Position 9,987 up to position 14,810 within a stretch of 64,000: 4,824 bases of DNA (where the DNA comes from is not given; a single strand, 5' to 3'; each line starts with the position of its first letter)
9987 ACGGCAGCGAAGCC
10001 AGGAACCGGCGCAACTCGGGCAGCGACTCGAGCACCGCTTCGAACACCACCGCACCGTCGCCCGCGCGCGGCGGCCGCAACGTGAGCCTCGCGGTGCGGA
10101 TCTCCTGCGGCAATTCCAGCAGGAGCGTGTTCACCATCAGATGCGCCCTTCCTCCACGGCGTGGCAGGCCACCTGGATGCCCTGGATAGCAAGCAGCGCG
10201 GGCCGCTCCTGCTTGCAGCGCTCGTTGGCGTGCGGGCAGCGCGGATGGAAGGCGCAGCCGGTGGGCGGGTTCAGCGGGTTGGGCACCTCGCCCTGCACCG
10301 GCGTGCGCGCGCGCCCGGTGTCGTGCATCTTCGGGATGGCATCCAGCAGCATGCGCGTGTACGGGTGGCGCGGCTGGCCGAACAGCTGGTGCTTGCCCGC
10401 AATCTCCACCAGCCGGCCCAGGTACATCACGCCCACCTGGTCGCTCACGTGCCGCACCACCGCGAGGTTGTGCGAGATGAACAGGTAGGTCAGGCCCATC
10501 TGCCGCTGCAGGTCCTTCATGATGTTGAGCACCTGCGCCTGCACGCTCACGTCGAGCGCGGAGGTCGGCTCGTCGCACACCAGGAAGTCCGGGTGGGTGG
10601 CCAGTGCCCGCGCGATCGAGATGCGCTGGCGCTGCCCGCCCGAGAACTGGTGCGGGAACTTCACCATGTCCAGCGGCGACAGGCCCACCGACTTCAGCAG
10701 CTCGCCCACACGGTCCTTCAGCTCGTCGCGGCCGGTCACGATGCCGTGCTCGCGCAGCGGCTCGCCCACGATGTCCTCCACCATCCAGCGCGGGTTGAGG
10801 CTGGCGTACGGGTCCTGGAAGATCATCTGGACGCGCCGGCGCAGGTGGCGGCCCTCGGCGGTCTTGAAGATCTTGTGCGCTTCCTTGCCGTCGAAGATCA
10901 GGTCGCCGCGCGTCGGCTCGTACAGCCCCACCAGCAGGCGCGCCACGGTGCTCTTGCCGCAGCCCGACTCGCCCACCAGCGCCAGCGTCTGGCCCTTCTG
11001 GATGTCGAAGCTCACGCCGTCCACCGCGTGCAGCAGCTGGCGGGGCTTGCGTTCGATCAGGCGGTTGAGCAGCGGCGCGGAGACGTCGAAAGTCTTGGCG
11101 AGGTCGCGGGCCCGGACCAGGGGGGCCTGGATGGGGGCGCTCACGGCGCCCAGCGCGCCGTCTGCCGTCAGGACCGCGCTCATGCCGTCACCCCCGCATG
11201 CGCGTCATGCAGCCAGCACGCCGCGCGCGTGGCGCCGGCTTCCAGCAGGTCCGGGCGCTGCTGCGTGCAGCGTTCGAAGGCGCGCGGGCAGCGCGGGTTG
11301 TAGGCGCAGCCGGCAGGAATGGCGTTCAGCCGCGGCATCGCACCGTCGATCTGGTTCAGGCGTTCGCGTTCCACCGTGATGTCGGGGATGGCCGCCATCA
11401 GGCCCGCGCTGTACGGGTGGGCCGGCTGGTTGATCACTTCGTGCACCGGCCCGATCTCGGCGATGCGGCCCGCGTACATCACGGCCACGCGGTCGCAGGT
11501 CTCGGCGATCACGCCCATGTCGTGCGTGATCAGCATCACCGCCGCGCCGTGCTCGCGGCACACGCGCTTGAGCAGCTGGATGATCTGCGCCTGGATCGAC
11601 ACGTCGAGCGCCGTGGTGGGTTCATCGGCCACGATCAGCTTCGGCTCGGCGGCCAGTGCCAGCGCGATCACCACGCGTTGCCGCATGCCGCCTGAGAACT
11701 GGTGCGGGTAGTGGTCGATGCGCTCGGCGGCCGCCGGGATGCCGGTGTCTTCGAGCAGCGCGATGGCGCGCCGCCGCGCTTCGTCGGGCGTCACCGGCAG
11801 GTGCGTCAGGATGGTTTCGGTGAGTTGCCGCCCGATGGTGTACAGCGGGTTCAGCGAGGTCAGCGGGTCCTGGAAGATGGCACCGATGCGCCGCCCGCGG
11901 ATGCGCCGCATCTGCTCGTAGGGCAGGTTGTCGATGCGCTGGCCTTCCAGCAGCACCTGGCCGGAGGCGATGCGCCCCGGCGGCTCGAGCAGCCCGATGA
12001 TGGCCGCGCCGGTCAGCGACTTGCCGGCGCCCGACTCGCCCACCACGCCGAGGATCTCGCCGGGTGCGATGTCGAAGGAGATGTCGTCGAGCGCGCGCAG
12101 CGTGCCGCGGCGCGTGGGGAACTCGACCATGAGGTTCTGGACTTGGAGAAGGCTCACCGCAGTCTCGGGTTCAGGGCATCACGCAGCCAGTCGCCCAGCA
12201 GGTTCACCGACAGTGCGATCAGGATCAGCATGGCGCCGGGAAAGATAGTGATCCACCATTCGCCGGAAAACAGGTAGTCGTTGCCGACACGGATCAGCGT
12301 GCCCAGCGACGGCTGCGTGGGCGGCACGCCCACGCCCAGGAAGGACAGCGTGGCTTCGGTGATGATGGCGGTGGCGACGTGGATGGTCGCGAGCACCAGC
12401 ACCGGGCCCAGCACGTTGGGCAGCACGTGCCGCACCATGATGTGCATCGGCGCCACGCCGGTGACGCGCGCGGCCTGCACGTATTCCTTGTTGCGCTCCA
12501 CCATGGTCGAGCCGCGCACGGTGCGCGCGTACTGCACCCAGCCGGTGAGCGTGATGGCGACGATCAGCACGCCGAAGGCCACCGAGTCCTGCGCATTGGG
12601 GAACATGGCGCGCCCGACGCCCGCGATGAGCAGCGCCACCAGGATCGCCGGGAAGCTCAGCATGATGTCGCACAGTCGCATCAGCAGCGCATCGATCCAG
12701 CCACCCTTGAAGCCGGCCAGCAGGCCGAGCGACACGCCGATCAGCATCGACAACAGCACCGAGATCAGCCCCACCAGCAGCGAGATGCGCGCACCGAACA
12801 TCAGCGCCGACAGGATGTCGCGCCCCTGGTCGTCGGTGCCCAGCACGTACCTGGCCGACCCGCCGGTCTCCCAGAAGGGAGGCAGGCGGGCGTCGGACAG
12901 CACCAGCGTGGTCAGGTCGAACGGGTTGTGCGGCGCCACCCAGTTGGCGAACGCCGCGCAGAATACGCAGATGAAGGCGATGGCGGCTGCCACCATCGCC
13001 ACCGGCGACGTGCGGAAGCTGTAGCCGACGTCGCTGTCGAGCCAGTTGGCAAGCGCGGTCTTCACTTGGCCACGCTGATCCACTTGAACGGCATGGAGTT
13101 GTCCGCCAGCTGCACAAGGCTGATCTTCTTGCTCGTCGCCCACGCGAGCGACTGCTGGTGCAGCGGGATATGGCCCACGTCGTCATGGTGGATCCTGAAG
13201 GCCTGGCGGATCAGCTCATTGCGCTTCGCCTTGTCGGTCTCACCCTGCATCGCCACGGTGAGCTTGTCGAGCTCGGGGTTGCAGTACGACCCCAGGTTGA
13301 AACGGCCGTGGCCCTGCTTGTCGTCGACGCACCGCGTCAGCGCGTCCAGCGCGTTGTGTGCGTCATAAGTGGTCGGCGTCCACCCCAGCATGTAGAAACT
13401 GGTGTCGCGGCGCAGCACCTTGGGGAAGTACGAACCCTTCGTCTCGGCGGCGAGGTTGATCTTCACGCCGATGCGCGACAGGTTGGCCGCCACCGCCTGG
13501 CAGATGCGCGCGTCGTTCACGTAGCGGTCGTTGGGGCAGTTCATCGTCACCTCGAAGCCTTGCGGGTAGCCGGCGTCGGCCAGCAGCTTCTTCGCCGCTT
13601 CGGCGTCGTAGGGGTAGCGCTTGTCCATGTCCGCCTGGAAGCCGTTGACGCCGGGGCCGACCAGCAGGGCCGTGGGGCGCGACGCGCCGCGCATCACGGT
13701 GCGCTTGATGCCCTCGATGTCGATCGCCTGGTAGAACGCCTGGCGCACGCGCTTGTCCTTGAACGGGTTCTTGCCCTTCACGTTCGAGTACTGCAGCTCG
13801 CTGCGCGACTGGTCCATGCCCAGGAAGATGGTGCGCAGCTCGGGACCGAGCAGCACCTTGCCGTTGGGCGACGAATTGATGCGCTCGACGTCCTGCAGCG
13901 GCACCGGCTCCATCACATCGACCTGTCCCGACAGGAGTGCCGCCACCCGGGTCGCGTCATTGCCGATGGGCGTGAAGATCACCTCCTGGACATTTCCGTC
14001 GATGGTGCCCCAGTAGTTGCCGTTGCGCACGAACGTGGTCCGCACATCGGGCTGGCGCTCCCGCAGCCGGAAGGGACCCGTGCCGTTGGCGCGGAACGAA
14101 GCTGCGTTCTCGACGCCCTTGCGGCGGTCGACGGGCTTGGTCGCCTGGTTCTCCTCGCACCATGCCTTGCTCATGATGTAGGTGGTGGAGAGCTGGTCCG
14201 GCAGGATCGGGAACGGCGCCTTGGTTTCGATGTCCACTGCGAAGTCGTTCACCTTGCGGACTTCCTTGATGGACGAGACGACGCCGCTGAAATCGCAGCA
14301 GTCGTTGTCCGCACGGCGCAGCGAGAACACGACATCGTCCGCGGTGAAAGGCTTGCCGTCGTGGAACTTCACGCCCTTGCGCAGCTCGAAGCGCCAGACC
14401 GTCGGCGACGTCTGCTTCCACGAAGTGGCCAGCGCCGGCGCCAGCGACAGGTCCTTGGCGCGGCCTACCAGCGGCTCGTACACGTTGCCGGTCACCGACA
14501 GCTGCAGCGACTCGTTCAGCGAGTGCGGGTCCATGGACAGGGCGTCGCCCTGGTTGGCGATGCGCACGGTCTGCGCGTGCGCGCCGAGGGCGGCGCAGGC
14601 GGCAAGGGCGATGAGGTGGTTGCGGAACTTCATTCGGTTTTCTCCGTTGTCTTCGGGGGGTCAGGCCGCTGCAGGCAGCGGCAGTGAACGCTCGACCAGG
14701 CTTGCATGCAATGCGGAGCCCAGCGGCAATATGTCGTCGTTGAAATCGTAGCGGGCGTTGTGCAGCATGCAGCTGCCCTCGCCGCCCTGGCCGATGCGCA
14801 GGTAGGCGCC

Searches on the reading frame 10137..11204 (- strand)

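Call 47: search_protein_families(library=pfam, max_evalue=0.001, proteins=[window:10137-11204:-])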
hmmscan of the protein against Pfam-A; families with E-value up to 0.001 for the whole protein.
window:10137-11204:- (355 aa): 5 families
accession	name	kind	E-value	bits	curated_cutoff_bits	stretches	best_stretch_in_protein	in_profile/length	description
PF00005.33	ABC_tran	-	1.8e-35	123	25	1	62-215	2-137/137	ABC transporter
PF08352.17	oligo_HPY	-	1.2e-20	74.1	27.1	1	266-330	1-65/65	Oligopeptide/dipeptide transporter, C-terminal region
PF02463.25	SMC_N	-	4.8e-06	26.6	40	1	69-260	23-212/220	RecF/RecN/SMC N terminal domain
PF13401.12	AAA_22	-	0.00025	21.8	27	0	72-121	6-33/130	AAA domain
PF13304.12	AAA_21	-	0.00051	20.6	27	0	187-250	238-303/304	AAA domain, putative AbiEii toxin, Type IV TA system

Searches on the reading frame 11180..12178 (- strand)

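Call 47: search_protein_families(library=pfam, max_evalue=0.001, proteins=[window:11180-12178:-])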
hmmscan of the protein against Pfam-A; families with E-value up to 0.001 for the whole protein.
window:11180-12178:- (332 aa): 3 families
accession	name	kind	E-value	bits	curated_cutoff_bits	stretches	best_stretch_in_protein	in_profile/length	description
PF00005.33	ABC_tran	-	9.2e-31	107.7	25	1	30-189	1-137/137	ABC transporter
PF08352.17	oligo_HPY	-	3.5e-18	66.2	27.1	1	241-304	2-65/65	Oligopeptide/dipeptide transporter, C-terminal region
PF13304.12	AAA_21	-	4.8e-06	27.3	27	1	158-224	235-303/304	AAA domain, putative AbiEii toxin, Type IV TA system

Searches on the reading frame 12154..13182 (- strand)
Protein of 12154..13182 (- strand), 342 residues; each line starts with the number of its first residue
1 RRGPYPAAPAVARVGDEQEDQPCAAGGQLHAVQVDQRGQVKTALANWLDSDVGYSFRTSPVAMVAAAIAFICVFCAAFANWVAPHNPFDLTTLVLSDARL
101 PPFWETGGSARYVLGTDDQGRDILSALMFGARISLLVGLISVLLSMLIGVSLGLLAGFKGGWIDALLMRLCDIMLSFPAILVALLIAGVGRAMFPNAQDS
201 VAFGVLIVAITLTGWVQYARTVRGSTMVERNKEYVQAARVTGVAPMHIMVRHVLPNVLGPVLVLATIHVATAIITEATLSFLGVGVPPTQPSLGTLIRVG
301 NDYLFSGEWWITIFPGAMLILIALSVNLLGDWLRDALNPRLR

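Call 47: search_protein_families(library=pfam, max_evalue=0.001, proteins=[window:12154-13182:-])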
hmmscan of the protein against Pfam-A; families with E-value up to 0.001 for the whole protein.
window:12154-13182:- (342 aa): 2 families
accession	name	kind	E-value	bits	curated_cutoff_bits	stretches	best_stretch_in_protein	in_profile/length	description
PF00528.27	BPD_transp_1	-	2.7e-30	105.9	26.4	1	149-342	1-183/184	Binding-protein-dependent transport system inner membrane component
PF12911.12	OppC_N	-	4.4e-06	26.9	23.9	1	52-102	6-53/53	N-terminal TM domain of oligopeptide transport permease C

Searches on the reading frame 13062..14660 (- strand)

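Call 48: search_protein_families(library=pfam, max_evalue=0.001, proteins=[window:13062-14660:-])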
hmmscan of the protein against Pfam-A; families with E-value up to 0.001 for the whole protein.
window:13062-14660:- (532 aa): 1 family
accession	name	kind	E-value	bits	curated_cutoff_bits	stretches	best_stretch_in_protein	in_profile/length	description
PF00496.27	SBP_bac_5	-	2.3e-83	280.8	32.4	1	73-446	2-365/368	Bacterial extracellular solute-binding proteins, family 5 Middle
